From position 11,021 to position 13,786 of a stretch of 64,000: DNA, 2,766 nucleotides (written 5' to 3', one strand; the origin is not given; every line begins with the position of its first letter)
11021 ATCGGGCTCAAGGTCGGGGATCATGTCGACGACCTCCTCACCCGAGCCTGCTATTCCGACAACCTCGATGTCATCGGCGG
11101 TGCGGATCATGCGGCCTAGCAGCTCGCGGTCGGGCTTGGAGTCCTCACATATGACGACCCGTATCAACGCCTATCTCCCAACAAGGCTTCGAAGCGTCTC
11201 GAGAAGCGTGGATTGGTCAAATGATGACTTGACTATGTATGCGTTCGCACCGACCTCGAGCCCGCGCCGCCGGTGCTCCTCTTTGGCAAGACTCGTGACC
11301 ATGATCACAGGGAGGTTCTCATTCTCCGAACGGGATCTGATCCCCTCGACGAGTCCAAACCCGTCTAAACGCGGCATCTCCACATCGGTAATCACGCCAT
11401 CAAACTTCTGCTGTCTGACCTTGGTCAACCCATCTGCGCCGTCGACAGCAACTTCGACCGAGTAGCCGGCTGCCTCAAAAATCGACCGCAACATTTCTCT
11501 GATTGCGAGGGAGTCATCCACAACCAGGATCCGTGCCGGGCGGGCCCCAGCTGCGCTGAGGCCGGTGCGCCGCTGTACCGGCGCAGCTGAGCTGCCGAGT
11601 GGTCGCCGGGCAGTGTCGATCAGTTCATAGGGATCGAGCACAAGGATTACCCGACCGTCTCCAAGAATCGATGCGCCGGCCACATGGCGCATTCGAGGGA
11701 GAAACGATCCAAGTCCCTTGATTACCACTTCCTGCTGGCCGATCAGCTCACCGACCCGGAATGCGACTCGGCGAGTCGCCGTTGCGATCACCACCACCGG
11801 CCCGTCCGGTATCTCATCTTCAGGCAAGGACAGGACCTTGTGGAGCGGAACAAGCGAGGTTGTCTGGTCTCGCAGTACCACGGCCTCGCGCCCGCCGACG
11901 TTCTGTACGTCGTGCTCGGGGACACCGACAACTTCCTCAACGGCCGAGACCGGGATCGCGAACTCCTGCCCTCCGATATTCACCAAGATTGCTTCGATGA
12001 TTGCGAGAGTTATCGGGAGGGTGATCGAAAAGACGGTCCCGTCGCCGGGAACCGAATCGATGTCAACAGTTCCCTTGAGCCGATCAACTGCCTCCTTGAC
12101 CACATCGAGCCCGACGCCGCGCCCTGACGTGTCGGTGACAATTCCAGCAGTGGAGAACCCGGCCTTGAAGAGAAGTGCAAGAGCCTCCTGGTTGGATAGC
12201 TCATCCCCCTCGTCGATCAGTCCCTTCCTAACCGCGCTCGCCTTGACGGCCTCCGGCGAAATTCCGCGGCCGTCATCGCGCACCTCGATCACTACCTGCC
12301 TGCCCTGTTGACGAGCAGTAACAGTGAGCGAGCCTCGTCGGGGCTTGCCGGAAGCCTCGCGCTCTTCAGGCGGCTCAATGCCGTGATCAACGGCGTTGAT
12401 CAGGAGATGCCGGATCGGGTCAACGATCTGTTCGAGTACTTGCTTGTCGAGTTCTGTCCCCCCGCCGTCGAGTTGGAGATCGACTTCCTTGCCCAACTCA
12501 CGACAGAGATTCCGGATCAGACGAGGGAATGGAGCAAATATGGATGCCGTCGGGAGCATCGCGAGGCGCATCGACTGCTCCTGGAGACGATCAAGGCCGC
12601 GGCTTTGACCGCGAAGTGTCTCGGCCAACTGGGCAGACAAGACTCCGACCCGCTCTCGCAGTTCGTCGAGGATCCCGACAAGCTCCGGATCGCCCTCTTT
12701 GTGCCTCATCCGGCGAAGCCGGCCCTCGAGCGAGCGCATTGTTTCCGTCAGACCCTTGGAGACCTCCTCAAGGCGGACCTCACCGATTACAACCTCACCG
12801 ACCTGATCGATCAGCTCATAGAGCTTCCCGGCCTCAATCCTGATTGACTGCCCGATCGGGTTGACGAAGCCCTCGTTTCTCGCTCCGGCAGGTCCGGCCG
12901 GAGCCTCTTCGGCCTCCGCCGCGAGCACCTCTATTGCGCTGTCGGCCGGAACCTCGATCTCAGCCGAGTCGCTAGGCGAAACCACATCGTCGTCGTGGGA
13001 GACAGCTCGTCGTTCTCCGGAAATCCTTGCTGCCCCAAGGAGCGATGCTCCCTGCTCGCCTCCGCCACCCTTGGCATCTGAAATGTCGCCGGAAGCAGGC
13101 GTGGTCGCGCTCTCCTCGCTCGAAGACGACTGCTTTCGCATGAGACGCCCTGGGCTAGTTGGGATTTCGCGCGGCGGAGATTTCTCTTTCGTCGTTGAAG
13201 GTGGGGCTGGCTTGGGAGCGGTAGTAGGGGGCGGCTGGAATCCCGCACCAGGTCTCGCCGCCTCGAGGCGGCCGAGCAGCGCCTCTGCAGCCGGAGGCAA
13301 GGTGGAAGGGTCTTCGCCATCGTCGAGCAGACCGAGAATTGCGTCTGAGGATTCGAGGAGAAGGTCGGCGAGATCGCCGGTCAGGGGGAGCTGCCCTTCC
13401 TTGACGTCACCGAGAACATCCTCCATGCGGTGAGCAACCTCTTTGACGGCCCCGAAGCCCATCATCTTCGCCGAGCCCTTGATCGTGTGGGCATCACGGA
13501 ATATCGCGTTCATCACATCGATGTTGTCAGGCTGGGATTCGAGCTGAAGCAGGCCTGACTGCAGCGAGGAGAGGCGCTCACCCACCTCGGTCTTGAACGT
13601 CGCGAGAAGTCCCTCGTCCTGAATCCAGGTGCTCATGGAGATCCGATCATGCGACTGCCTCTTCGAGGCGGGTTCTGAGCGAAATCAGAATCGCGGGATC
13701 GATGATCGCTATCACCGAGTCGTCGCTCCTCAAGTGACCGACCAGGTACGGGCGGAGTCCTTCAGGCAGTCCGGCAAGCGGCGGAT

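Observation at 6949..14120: Six-gene chemosensory operon with Frz-like architecture but no receptor (MCP) and no stand-alone CheY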

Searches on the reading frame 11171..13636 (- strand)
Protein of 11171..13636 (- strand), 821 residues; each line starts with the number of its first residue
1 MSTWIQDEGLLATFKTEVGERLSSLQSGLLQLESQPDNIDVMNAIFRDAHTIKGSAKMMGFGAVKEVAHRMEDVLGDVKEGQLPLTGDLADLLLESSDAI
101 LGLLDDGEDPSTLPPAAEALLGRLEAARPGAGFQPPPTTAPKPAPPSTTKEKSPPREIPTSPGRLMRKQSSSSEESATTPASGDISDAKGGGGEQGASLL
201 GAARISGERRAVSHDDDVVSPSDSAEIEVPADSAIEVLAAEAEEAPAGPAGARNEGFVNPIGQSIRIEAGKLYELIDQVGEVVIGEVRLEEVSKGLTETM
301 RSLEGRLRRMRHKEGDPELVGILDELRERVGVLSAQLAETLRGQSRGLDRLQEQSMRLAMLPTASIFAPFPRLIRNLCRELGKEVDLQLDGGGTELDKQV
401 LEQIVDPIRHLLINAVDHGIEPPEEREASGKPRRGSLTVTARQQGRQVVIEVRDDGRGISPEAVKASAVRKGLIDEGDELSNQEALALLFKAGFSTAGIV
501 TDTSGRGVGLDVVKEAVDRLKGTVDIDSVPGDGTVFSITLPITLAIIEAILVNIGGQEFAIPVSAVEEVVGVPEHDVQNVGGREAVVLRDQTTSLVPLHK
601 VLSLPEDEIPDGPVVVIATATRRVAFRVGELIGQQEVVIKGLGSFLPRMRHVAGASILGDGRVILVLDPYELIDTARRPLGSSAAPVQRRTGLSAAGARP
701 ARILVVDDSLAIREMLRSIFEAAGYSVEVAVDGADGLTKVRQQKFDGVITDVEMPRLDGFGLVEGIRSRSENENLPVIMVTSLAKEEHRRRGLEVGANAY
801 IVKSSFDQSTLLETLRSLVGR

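Call 3: search_protein_families(library=pfam, proteins=[window:11171-13636:-], max_evalue=0.01)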
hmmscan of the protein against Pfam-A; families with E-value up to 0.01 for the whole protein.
window:11171-13636:- (821 aa): 6 families
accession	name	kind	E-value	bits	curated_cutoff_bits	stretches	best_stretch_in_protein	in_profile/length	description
PF00072.30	Response_reg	-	1.3e-25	90.1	30.2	1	703-815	1-110/111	Response regulator receiver domain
PF01584.24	CheW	-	3.4e-24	85.5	23.5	1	549-675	2-136/138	CheW-like domain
PF02518.31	HATPase_c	-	6e-21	75.4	26.4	1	407-543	5-110/111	Histidine kinase-, DNA gyrase B-, and HSP90-like ATPase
PF01627.28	Hpt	-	1.4e-18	67.4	24.6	1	10-96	2-77/84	Hpt domain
PF02895.20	H-kinase_dim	-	1.1e-05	26.2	23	1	263-357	2-67/68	Signal transducing histidine kinase, homodimeric domain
PF13581.12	HATPase_c_2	-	0.002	18.6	27.4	1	412-520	40-112/127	Histidine kinase-like ATPase domain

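Call 5: find_encoding_contigs(protein=window:11171-13636:-, flank=10000, max_places=6)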
Protein window:11171-13636:- (821 aa): 2 contigs read that carry it; 2 places shown.
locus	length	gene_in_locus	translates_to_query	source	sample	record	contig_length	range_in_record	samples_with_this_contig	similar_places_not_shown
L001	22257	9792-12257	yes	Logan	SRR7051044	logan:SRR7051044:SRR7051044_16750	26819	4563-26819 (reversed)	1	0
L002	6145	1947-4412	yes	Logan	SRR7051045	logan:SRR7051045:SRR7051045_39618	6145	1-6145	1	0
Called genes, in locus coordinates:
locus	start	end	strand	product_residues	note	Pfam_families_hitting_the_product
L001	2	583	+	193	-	?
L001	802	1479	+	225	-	PF00293:NUDIX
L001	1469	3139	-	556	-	PF00133:tRNA-synt_1, PF09334:tRNA-synt_1g, PF19303:Anticodon_3, PF08264:Anticodon_1 (weak)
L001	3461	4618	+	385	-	PF00478:IMPDH, PF01070:FMN_dh, PF05690:ThiG (faint), PF01645:Glu_synthase (weak)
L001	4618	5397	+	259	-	-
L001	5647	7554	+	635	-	-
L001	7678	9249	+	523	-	PF00117:GATase, PF07722:Peptidase_C26, PF02540:NAD_synthase (weak), PF00958:GMP_synt_C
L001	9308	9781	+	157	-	PF01584:CheW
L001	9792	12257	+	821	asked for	PF01627:Hpt, PF02895:H-kinase_dim (faint), PF02518:HATPase_c, PF01584:CheW, PF00072:Response_reg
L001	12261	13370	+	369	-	PF00072:Response_reg, PF01339:CheB_methylest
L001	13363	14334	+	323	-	PF00072:Response_reg, PF13185:GAF_2 (weak)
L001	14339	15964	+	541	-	PF03705:CheR_N (weak), PF01739:CheR, PF07719:TPR_2 (faint), PF13431:TPR_17 (faint)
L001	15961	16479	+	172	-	PF01584:CheW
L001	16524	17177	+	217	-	PF01965:DJ-1_PfpI (weak)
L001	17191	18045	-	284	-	PF01738:DLH (weak), PF02129:Peptidase_S15, PF05448:AXE1 (faint), PF12146:Hydrolase_4 (weak), PF00561:Abhydrolase_1 (weak), PF12697:Abhydrolase_6, PF00326:Peptidase_S9 (weak)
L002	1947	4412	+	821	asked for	PF01627:Hpt, PF02895:H-kinase_dim (faint), PF02518:HATPase_c, PF01584:CheW, PF00072:Response_reg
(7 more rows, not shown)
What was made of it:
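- Checked: The identical operon is present on independent Logan contigs (call 5).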

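Call 7: find_homologous_proteins(query=window:11171-13636:-, max_evalue=1e-20)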
Query window:11171-13636:- (821 aa): 1345 proteins with E <= 1e-20 among 8000 candidates; the best 120 are listed.
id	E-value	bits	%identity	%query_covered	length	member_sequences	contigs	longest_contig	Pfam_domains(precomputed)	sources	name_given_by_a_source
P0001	0.0e+0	1746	100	100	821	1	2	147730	PF02895.21,PF01584.25,PF02518.32,PF00072.31,PF01627.29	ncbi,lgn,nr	ncbi:MAG: hypothetical protein DCC49_00095 [Acidobacteria bacterium]|nr:MAG: hypothetical protein DC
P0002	0.0e+0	1620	93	100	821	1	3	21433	PF02895.21,PF01584.25,PF02518.32,PF00072.31,PF01627.29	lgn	-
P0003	0.0e+0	1610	93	100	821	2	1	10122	PF02895.21,PF01584.25,PF02518.32,PF00072.31,PF01627.29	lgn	-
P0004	0.0e+0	1608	93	100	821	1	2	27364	PF02895.21,PF01584.25,PF02518.32,PF00072.31,PF01627.29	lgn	-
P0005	0.0e+0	1531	88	100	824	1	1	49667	PF02895.21,PF01584.25,PF02518.32,PF00072.31,PF01627.29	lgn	-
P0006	0.0e+0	1497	87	100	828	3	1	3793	PF01584.25,PF02518.32,PF00072.31,PF01627.29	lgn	-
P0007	0.0e+0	1319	79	100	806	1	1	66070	PF02895.21,PF01584.25,PF02518.32,PF00072.31,PF01627.29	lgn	-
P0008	0.0e+0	1262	73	100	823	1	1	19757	PF01584.25,PF02518.32,PF00072.31,PF01627.29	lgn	-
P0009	0.0e+0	1212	72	100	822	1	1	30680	PF02895.21,PF01584.25,PF02518.32,PF00072.31,PF01627.29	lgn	-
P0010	5.5e-290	982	61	100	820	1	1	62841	PF02895.21,PF01584.25,PF02518.32,PF00072.31,PF01627.29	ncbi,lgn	-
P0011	1.3e-281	955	58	100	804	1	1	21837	PF02895.21,PF01584.25,PF02518.32,PF00072.31,PF01627.29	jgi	jgi:chemotaxis protein histidine kinase CheA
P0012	6.6e-277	939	56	100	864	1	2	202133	PF01584.25,PF02518.32,PF00072.31,PF01627.29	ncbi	-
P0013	4.3e-274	930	55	99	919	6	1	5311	PF01584.25,PF02518.32,PF00072.31,PF01627.29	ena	-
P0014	6.9e-274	929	56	100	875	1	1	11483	PF01584.25,PF02518.32,PF00072.31,PF01627.29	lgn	-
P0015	1.8e-272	925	57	100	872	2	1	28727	PF02895.21,PF01584.25,PF02518.32,PF00072.31,PF01627.29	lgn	-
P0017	2.6e-268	911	64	69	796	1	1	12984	PF01584.25,PF02518.32,PF00072.31,PF01627.29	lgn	-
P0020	3.8e-160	553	46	68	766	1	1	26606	PF01584.25,PF02518.32,PF00072.31,PF01627.29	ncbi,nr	ncbi:MAG: response regulator [Acidimicrobiia bacterium]|nr:response regulator [Acidimicrobiia bacter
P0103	1.0e-130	456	38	75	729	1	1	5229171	PF01584.25,PF02518.32,PF00072.31,PF01627.29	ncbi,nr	ncbi:hybrid sensor histidine kinase/response regulator [Acidothermaceae bacterium B102]|nr:hybrid se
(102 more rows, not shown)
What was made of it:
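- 11171..13636 (-): cheA-REC hybrid kinase: P1 (His50 in HTIKGS), a Pro-rich linker with no P2, P3, P4, P5 and a C-terminal receiver (Asp751). Some source databases name its homologues WspE or FrzE (call 7).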

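Call 9: find_encoding_contigs(protein=P0010, flank=10000, max_places=2)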
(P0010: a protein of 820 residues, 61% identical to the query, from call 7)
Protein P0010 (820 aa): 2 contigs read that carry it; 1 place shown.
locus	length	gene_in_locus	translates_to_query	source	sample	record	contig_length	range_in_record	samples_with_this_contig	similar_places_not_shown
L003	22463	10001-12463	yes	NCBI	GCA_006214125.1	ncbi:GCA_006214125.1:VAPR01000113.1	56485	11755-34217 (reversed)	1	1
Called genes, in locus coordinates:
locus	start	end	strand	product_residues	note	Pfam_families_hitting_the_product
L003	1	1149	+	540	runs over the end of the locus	PF00118:Cpn60_TCP1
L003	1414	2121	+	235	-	PF00293:NUDIX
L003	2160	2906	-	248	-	PF04474:DUF554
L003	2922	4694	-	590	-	PF00133:tRNA-synt_1, PF09334:tRNA-synt_1g, PF19303:Anticodon_3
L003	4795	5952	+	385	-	PF00478:IMPDH, PF01070:FMN_dh, PF01645:Glu_synthase (weak)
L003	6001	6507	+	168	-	-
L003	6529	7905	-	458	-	PF17767:NAPRTase_N, PF04095:NAPRTase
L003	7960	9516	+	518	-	PF00117:GATase, PF07722:Peptidase_C26 (weak), PF02540:NAD_synthase (weak), PF00958:GMP_synt_C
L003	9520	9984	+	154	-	PF01584:CheW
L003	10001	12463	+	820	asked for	PF01627:Hpt, PF02895:H-kinase_dim (faint), PF02518:HATPase_c, PF01584:CheW, PF00072:Response_reg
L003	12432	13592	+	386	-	PF00072:Response_reg, PF01339:CheB_methylest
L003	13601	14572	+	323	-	PF00072:Response_reg, PF13185:GAF_2 (weak)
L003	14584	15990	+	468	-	PF03705:CheR_N, PF01739:CheR, PF13432:TPR_16 (weak)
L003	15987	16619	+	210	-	PF01584:CheW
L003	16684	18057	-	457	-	PF03109:ABC1, PF01636:APH (faint), PF01163:RIO1 (weak), PF27536:UbiB_helical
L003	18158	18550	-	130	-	PF12838:Fer4_7, PF13187:Fer4_9 (weak), PF00037:Fer4 (weak)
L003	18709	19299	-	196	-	PF03029:ATP_bind_1 (faint)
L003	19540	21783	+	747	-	PF00580:UvrD-helicase, PF13245:AAA_19, PF13604:AAA_30 (faint), PF01443:Viral_helicase1 (faint), PF13361:UvrD_C, PF13538:UvrD_C_2, PF21196:PcrA_UvrD_tudor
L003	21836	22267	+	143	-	PF02310:B12-binding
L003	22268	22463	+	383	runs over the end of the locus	PF08442:ATP-grasp_2, PF13549:ATP-grasp_5, PF24948:Citrate_synth_N, PF00549:Ligase_CoA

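Call 10: find_encoding_contigs(protein=P0012, flank=10000, max_places=2)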
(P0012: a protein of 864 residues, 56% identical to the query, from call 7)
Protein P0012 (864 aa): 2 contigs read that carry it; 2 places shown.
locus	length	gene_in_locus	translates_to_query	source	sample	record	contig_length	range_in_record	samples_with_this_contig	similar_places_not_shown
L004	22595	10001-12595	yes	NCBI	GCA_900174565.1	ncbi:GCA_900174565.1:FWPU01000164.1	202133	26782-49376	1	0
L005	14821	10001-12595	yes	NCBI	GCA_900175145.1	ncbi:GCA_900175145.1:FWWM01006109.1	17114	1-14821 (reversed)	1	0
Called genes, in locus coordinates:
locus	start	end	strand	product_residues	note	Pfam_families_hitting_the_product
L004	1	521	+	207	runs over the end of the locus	PF00293:NUDIX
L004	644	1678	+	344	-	PF12146:Hydrolase_4 (weak), PF00561:Abhydrolase_1, PF12697:Abhydrolase_6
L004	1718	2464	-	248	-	PF04474:DUF554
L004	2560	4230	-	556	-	PF00133:tRNA-synt_1, PF09334:tRNA-synt_1g, PF19303:Anticodon_3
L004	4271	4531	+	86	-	-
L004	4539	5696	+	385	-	PF00478:IMPDH, PF01070:FMN_dh, PF05690:ThiG (faint), PF01645:Glu_synthase (weak)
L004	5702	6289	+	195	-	-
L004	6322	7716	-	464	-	PF17767:NAPRTase_N, PF01729:QRPTase_C (weak), PF04095:NAPRTase, PF17956:NAPRTase_C (weak)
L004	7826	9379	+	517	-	PF00117:GATase, PF07722:Peptidase_C26 (weak), PF02540:NAD_synthase, PF03054:tRNA_Me_trans (faint), PF00958:GMP_synt_C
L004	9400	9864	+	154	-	PF01584:CheW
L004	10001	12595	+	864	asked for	PF01627:Hpt, PF02518:HATPase_c, PF01584:CheW, PF00072:Response_reg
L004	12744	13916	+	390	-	PF00072:Response_reg, PF01339:CheB_methylest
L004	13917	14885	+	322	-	PF00072:Response_reg, PF13185:GAF_2 (weak)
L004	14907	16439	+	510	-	PF03705:CheR_N, PF01739:CheR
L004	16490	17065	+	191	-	PF01584:CheW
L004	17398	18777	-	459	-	PF03109:ABC1, PF01636:APH (faint), PF27536:UbiB_helical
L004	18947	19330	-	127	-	PF00037:Fer4 (weak), PF12797:Fer4_2 (faint), PF13237:Fer4_10 (weak), PF14697:Fer4_21 (weak), PF25160:LdpA_Fe-S-bd (faint), PF12838:Fer4_7, PF13187:Fer4_9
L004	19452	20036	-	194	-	PF00025:Arf (weak)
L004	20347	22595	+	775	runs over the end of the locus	PF00580:UvrD-helicase, PF13245:AAA_19, PF13604:AAA_30 (faint), PF13361:UvrD_C, PF13538:UvrD_C_2, PF21196:PcrA_UvrD_tudor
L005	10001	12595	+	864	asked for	PF01627:Hpt, PF02518:HATPase_c, PF01584:CheW, PF00072:Response_reg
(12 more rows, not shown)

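Call 11: search_protein_families(library=pfam, proteins=[L003:18709-19299:-, L004:19452-20036:-], max_evalue=0.1)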
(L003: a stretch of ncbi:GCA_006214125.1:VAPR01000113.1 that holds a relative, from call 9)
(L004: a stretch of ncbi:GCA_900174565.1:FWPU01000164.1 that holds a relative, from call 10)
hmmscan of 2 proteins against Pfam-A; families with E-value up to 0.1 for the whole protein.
L003:18709-19299:- (196 aa): 31 families (the best 25 are shown)
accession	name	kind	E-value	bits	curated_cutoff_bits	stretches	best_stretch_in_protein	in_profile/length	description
PF03029.23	ATP_bind_1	-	7.8e-06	26.3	27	1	16-38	1-23/240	Conserved hypothetical ATP binding protein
PF00025.27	Arf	-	9.9e-05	22.3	22.3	1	8-151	11-144/174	ADP-ribosylation factor family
PF01580.24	FtsK_SpoIIIE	-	0.0002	21.3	24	1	6-42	34-70/221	FtsK/SpoIIIE family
PF05729.18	NACHT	-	0.0009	19.6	26.7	1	14-56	3-45/167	NACHT domain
PF02492.25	cobW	-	0.00091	19.3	20.7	1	14-63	3-47/180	CobW/HypB/UreG, nucleotide-binding domain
PF00437.27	T2SSE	-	0.0012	18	24.9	1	8-33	139-164/370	Type II/IV secretion system protein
PF08477.19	Roc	-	0.0016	19.1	27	1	13-113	1-104/119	Ras of Complex, Roc, domain of DAPkinase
PF13401.12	AAA_22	-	0.0047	17.7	27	1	15-45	9-33/130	AAA domain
PF06414.18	Zeta_toxin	-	0.0047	16.8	22.3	1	7-35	12-40/199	Zeta toxin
PF25199.1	nSTAND_NTPase5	-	0.0049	17.1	34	1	8-32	38-62/145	Novel STAND NTPase 5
PF05049.19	IIGP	-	0.0051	16.4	24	1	4-31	28-55/375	Interferon-inducible GTPase (IIGP)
PF00071.28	Ras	-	0.0066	16.5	21.6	1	13-170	1-153/162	Ras family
PF02367.23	TsaE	-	0.0068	16.8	26.6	1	4-35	14-45/128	Threonylcarbamoyl adenosine biosynthesis protein TsaE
PF13245.12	AAA_19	-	0.0079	16.8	25.1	1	13-40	13-40/134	AAA domain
PF13191.12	AAA_16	-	0.0092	16.9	32.6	1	11-33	24-46/167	AAA ATPase domain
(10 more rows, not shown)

L004:19452-20036:- (194 aa): 33 families (the best 25 are shown)
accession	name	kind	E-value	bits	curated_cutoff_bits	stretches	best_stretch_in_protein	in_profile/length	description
PF00025.27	Arf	-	3e-06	27.3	22.3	1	9-141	12-140/174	ADP-ribosylation factor family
PF03029.23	ATP_bind_1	-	2.9e-05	24.4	27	1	16-38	1-23/240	Conserved hypothetical ATP binding protein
PF01443.25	Viral_helicase1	-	9.6e-05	22.7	21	1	15-35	2-22/228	Viral superfamily 1 RNA helicase core domain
PF02492.25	cobW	-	0.00014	22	20.7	1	14-63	3-47/180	CobW/HypB/UreG, nucleotide-binding domain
PF13521.12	AAA_28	-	0.00015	22.5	27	1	13-34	1-22/164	AAA domain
PF13191.12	AAA_16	-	0.00019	22.4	32.6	1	11-88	24-103/167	AAA ATPase domain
PF13245.12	AAA_19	-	0.00038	21.1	25.1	1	13-40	13-40/134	AAA domain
PF06414.18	Zeta_toxin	-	0.00044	20.2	22.3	1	7-35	12-40/199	Zeta toxin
PF13401.12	AAA_22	-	0.00054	20.7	27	1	14-52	8-33/130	AAA domain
PF03266.21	NTPase_1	-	0.0016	18.8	23.9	1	13-35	1-23/168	NTPase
PF05729.18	NACHT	-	0.0017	18.6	26.7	1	14-42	3-31/167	NACHT domain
PF20720.3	nSTAND3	-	0.0025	17.9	27.2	1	14-37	20-43/155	Novel STAND NTPase 3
PF08477.19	Roc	-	0.003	18.2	27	1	13-123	1-115/119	Ras of Complex, Roc, domain of DAPkinase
PF00004.35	AAA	-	0.0036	18.2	21.2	1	15-84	2-55/131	ATPase family associated with various cellular activities (AAA)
PF24883.2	NPHP3_N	-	0.004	17.8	24.8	1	14-35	25-46/164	Nephrocystin 3, N-terminal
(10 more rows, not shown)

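Call 14: find_encoding_contigs(protein=P0103, flank=10000, max_places=1)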
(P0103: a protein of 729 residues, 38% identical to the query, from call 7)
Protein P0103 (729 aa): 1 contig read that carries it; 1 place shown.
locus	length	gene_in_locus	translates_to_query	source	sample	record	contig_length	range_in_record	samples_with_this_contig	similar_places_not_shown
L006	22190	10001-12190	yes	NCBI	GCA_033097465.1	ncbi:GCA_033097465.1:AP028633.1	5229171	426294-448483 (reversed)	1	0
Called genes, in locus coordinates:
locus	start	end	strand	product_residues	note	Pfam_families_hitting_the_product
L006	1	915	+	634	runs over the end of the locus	PF00009:GTP_EFTU, PF01926:MMR_HSR1 (weak), PF22042:EF-G_D2, PF03144:GTP_EFTU_D2, PF00679:EFG_C, PF21018:BipA_C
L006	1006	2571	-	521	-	PF00672:HAMP (weak), PF00015:MCPsignal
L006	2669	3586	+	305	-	PF02585:PIG-L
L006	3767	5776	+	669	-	PF00004:AAA, PF01434:Peptidase_M41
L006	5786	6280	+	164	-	-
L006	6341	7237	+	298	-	PF01584:CheW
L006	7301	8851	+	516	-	PF00015:MCPsignal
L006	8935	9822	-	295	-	PF09407:AbiEi_1, PF18741:MTES_1575 (weak)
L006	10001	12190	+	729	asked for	PF01627:Hpt, PF02518:HATPase_c, PF01584:CheW, PF00072:Response_reg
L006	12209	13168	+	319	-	PF00072:Response_reg, PF01590:GAF, PF13185:GAF_2, PF13492:GAF_3 (weak)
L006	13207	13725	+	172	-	PF01613:Flavin_Reduct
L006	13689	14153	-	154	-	PF06445:GyrI-like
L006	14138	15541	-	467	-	PF01406:tRNA-synt_1e, PF09334:tRNA-synt_1g (faint), PF23493:CysS_C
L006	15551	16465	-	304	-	PF10340:Say1_Mug180, PF20434:BD-FAE, PF07859:Abhydrolase_3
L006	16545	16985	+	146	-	PF12802:MarR_2, PF01047:MarR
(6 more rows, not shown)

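Call 15: find_encoding_contigs(protein=P0020, flank=10000, max_places=1)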
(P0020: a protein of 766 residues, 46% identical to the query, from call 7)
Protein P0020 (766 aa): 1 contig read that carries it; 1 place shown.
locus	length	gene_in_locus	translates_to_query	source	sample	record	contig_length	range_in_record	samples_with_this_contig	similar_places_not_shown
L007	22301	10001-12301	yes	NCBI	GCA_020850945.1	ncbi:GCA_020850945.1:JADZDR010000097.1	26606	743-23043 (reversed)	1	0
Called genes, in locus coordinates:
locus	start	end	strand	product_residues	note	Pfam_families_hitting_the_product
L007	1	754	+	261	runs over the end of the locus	PF01343:Peptidase_S49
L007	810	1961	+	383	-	PF00478:IMPDH, PF01070:FMN_dh, PF01645:Glu_synthase (weak)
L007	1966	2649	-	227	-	PF03588:Leu_Phe_trans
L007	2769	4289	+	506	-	PF00117:GATase, PF07722:Peptidase_C26, PF02568:ThiI (faint), PF02540:NAD_synthase (faint), PF00958:GMP_synt_C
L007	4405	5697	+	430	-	-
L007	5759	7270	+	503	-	PF00015:MCPsignal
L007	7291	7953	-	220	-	PF00300:His_Phos_1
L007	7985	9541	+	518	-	PF00015:MCPsignal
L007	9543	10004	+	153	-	PF01584:CheW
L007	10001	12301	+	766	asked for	PF01627:Hpt, PF02518:HATPase_c, PF01584:CheW, PF00072:Response_reg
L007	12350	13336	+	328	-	PF00072:Response_reg, PF13185:GAF_2 (weak)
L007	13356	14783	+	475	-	PF01739:CheR, PF07719:TPR_2 (faint), PF13432:TPR_16 (faint)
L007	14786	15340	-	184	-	PF00071:Ras, PF08477:Roc (weak), PF03029:ATP_bind_1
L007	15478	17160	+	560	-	PF00501:AMP-binding, PF13193:AMP-binding_C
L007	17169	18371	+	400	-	PF01546:Peptidase_M20, PF07687:M20_dimer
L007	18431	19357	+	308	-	-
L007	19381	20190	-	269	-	PF12867:DinB_2, PF11716:MDMPI_N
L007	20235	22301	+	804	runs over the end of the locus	PF00580:UvrD-helicase, PF13245:AAA_19, PF13361:UvrD_C, PF13538:UvrD_C_2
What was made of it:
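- The syntenic Acidimicrobiia locus reads guaA-(2 genes)-MCP-x-MCP-CheW-CheA/REC-REC/GAF-CheR/TPR-GTPase (call 15).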
